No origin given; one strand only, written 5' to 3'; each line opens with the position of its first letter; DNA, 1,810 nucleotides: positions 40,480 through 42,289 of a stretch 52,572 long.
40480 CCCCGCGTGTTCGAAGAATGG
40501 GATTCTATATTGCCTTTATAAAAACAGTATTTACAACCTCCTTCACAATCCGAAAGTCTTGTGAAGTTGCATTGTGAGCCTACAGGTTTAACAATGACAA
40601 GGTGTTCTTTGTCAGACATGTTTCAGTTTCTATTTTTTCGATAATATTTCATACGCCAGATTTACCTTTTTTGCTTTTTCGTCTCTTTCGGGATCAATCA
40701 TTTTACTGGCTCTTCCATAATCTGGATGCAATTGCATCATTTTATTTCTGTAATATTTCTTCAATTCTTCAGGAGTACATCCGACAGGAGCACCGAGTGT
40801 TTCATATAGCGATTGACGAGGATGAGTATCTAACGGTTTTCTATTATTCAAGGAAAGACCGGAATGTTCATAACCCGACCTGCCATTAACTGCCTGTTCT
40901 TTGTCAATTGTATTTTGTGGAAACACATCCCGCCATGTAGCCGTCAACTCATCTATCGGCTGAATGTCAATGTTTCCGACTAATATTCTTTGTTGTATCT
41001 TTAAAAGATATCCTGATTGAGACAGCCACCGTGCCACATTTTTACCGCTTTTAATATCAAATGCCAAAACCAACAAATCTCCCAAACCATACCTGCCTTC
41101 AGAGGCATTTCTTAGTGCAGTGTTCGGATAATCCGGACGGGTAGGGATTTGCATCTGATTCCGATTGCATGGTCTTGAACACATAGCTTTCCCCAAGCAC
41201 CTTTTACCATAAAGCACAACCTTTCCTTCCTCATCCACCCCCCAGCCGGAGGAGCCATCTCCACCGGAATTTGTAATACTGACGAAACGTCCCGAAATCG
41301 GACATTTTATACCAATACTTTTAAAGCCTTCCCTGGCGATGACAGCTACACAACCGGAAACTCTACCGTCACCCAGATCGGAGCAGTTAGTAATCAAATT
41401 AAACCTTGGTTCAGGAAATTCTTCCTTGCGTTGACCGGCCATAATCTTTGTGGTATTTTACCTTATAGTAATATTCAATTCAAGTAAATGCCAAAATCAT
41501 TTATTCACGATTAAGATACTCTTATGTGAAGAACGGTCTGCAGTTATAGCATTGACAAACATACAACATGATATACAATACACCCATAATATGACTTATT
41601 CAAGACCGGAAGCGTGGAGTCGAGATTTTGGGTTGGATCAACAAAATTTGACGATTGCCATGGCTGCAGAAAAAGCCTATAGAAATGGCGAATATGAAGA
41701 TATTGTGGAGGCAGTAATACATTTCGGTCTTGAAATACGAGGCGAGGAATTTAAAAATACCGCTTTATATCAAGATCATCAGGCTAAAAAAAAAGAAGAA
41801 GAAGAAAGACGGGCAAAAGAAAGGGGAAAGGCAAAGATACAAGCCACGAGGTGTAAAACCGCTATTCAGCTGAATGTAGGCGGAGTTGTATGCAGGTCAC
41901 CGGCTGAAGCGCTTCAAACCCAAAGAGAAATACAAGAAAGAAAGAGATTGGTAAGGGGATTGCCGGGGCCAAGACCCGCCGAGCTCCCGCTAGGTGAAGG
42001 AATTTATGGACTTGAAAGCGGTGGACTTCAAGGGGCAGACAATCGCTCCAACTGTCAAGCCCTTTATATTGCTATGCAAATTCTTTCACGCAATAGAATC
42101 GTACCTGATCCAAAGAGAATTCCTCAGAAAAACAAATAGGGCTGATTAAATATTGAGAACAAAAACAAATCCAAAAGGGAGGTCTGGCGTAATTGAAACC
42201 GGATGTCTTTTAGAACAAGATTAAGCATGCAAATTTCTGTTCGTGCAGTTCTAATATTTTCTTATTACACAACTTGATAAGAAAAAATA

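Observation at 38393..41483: Operon of a C-terminal J-domain protein followed by two tandem anSME-like radical SAM/SPASM enzymes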

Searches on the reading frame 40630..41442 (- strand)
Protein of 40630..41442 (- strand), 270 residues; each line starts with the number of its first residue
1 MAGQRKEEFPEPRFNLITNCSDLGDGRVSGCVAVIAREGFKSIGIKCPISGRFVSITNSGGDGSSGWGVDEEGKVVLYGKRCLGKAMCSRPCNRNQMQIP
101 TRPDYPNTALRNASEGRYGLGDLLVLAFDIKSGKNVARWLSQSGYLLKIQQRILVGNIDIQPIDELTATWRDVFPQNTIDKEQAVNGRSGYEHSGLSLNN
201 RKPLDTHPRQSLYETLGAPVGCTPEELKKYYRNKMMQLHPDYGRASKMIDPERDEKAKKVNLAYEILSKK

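Call 3: search_protein_families(library=pfam, proteins=[window:40630-41442:-], max_evalue=0.1)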
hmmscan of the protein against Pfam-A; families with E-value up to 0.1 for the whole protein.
window:40630-41442:- (270 aa): 1 family
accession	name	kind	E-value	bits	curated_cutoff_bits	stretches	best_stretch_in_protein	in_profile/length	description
PF00226.36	DnaJ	-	9.8e-12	45.2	27.8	1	212-269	2-55/63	DnaJ domain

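Call 4: search_protein_families(library=ncbifam, proteins=[window:40630-41442:-], max_evalue=0.1)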
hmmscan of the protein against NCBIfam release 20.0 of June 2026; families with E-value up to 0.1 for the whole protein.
window:40630-41442:- (270 aa): 11 families
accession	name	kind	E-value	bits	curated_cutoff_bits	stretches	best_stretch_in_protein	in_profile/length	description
TIGR02349.1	DnaJ_bact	equivalog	9.1e-09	35.2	377.2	1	213-269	3-55/354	molecular chaperone DnaJ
NF008035.0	PRK10767.1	subfamily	1.2e-06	27.8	338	1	210-269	4-59/374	molecular chaperone DnaJ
NF010874.0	PRK14281.1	equivalog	3.4e-06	26.4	619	1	210-269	3-58/397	chaperone protein DnaJ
NF010892.0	PRK14299.1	equivalog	2.2e-05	23.8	392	1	211-269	5-58/291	chaperone protein DnaJ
NF010871.0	PRK14278.1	equivalog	6.9e-05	21.9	502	1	212-268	5-56/378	molecular chaperone DnaJ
NF010894.0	PRK14301.1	equivalog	0.0002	20.5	548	1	210-268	4-58/373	chaperone protein DnaJ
NF010872.0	PRK14279.1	equivalog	0.0018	17.5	556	1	210-269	9-64/394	molecular chaperone DnaJ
NF037946.1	terminal_TopJ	equivalog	0.0022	16.6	300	1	212-269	7-59/810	terminal organelle assembly protein TopJ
NF006948.0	PRK09430.1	equivalog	0.0036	16.9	162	1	209-269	199-262/267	co-chaperone DjlA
NF010885.0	PRK14292.1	equivalog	0.004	16.2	585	1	212-269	4-56/371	chaperone protein DnaJ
NF050028.1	CldAdptActJ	equivalog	0.044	14.3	150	1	214-269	6-62/93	cold adaptation protein ActJcold adaptation protein ActJ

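Call 11: find_encoding_contigs(protein=window:40630-41442:-, flank=10000)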
Protein window:40630-41442:- (270 aa): no gene with exactly this product is on record in the collection.

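Call 35: predict_structure(protein=window:40630-41442:-)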
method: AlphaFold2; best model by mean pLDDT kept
length: 270 residues; sequences in the alignment: 1
mean_pLDDT: 34.6   pTM: 0.22
mean pLDDT of the five models: 34.6, 30.8, 30.4, 29.9, 29.6
residues with pLDDT >= 90: 0; 70-90: 0; 50-70: 13; < 50: 257
segments of 3 or more residues with pLDDT < 50: 1-222, 238-254, 260-270
pLDDT, mean of each block of 10 residues (from residue 1): 36 38 33 40 32 30 33 30 23 25 28 29 37 35 31 32 32 29 31 29 32 40 51 48 41 48 44
secondary structure, 60 per line:
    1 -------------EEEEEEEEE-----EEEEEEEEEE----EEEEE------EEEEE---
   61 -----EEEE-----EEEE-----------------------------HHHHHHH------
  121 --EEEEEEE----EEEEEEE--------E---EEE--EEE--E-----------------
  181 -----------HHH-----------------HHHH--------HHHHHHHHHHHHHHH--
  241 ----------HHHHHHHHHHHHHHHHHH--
elements in order: E14-22 E28-37 E42-46 E53-57 E66-69 E75-78 H108-114 E123-129 E134-140 E153-155 E158-160 H212-215 H224-238 H251-268

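Call 42: search_protein_families(library=padloc, proteins=[window:40630-41442:-], max_evalue=0.01)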
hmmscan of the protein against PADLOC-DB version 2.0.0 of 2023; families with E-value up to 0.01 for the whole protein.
window:40630-41442:- (270 aa): 0 families

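Call 43: search_protein_families(library=phrogs, proteins=[window:40630-41442:-], max_evalue=0.01)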
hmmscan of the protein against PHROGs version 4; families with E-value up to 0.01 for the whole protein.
window:40630-41442:- (270 aa): 1 family
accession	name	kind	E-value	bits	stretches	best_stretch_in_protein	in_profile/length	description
phrog_14336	-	unknown function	6.9e-07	29.9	1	211-269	5-58/363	-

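Call 62: search_solved_structures(query=window:40630-41442:-, max_evalue=0.001, show_alignments=1)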
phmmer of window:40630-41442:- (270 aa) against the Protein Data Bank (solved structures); distinct sequences matched with E-value up to 0.001: 19.
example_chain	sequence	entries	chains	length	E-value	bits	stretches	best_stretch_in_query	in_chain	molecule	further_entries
9dyv_A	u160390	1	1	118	8.6e-06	28.4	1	209-268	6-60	Chaperone protein DnaJ 2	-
4j7z_A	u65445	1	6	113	9.2e-06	28.3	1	210-268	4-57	Chaperone protein DnaJ 2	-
2dmx_A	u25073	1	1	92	1.4e-05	27.7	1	211-268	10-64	DnaJ homolog subfamily B member 8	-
1hdj_A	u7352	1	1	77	2.5e-05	26.9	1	211-268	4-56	HUMAN HSP40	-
5vso_A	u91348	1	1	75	3e-05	26.6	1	211-268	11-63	Yeast dnaJ protein 1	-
6psi_A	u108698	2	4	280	4.3e-05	26.1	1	210-268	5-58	Chaperone protein DnaJ 2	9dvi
6z5n_A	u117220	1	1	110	5.2e-05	25.8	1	211-268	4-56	DnaJ homolog subfamily B member 1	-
2m6y_A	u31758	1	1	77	6.5e-05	25.5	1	211-268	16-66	DnaJ homolog subfamily A member 1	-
2lgw_A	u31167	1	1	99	6.6e-05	25.5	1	211-270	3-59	DnaJ homolog subfamily B member 2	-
2lo1_A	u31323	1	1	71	6.7e-05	25.5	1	211-268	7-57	DnaJ homolog subfamily A member 1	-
4j80_A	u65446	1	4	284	7.8e-05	25.3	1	210-268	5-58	Chaperone protein DnaJ 2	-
2n04_A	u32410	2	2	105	0.00014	24.5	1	198-268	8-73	DnaJ homolog subfamily C member 5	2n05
2ctw_A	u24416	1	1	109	0.00016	24.2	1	200-268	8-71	DnaJ homolog subfamily C member 5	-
8e2o_A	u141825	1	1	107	0.0002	23.9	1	211-268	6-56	Isoform 2 of DnaJ homolog subfamily A member 1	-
6u3r_A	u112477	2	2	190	0.00046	22.7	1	212-268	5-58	DnaJ homolog subfamily B member 6,DnaJ homolog subfamily B member 6 | DnaJ homolog subfamily B member 6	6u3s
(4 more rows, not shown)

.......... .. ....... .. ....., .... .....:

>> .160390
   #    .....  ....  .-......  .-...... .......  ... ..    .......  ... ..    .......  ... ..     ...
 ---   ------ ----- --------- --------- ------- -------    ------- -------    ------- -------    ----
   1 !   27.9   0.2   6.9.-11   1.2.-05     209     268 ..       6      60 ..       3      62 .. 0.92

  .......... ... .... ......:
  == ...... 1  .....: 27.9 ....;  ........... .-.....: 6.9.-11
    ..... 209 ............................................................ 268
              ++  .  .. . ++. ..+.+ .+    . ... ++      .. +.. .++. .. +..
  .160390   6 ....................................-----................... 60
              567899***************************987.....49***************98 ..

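Call 66: find_related_loci(query=window:40630-41442:-, collection=metagenome_contigs, flank=8000)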
Query window:40630-41442:- (270 aa) in metagenome_contigs; peptide patterns used: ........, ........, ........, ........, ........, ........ (x = any residue, [..] = any of these).
121 stretches matched a pattern, but none encodes a relative of the query by tblastn (E <= 1e-3).

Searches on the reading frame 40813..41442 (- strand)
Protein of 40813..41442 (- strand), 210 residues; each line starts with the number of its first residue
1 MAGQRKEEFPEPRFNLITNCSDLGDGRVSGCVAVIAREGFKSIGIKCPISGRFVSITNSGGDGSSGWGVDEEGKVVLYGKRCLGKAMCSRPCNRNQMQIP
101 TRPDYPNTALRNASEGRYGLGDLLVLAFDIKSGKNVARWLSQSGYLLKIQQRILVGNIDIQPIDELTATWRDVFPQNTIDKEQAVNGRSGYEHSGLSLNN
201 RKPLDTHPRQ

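Call 10: find_homologous_proteins(query=window:40813-41442:-, max_evalue=0.01)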
Query seq(210 aa) (210 aa): 1 proteins with E <= 0.01 among 86 candidates.
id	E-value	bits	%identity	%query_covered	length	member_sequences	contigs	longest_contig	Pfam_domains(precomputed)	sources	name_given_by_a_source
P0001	8.1e-140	481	100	100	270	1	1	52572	PF00226.37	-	-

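Call 20: search_protein_representatives(protein=window:40813-41442:-)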
Query: 210 residues. Proteins with E-value up to 0.001 (for the whole library): 4; up to 1e-10: 1; up to 1e-30: 1. The best 4 are listed.
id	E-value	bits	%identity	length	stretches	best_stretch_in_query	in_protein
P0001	2.6e-140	481.2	100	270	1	1-210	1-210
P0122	7.2e-08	48.4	47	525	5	111-137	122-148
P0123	1.5e-05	40.8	21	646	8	91-144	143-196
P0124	7.8e-05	38.4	37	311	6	74-100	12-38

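Call 61: search_solved_structures(query=window:40813-41442:-, max_evalue=10, show_alignments=2)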
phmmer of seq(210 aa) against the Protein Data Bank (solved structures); distinct sequences matched with E-value up to 10: 4.
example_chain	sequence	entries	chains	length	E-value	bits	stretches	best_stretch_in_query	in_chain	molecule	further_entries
6l44_A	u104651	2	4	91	0.13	14.7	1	67-106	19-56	Single chain Monellin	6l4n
4yx5_A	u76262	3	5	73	0.73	12.3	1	100-165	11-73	Surface presentation of antigens protein SpaO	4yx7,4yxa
7x8p_C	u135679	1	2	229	0.75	12.3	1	67-128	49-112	Antibody pF7_A5 Fab, Heavy chain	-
6l4i_A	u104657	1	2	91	1.2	11.7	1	67-105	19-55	Single chain Monellin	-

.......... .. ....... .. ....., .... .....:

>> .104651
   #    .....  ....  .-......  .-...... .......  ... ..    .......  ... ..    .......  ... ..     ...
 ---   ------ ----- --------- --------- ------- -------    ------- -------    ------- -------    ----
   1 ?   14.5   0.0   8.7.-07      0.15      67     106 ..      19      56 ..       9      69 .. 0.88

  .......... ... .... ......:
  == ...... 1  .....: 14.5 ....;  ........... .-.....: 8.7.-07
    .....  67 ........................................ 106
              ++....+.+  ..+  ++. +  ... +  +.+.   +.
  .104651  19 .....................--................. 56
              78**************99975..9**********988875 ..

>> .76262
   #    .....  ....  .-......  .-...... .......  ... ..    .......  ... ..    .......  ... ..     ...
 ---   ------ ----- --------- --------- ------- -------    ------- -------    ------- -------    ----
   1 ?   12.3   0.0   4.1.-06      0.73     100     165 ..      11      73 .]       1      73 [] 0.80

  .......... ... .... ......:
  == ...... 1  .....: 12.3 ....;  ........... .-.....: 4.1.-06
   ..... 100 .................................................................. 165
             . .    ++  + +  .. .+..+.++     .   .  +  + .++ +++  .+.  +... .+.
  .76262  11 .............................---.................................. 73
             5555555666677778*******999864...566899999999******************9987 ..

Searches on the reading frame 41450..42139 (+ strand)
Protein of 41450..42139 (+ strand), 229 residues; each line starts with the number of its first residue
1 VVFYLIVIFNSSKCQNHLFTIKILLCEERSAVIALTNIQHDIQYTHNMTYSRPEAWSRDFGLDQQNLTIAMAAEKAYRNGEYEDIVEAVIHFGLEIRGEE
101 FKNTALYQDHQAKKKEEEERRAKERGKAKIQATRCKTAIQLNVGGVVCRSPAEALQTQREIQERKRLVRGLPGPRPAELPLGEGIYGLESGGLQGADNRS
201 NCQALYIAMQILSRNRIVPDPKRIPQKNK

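Call 8: search_protein_families(library=pfam, proteins=[window:41450-42139:+], max_evalue=0.01)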
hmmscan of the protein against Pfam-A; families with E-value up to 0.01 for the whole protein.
window:41450-42139:+ (229 aa): 0 families
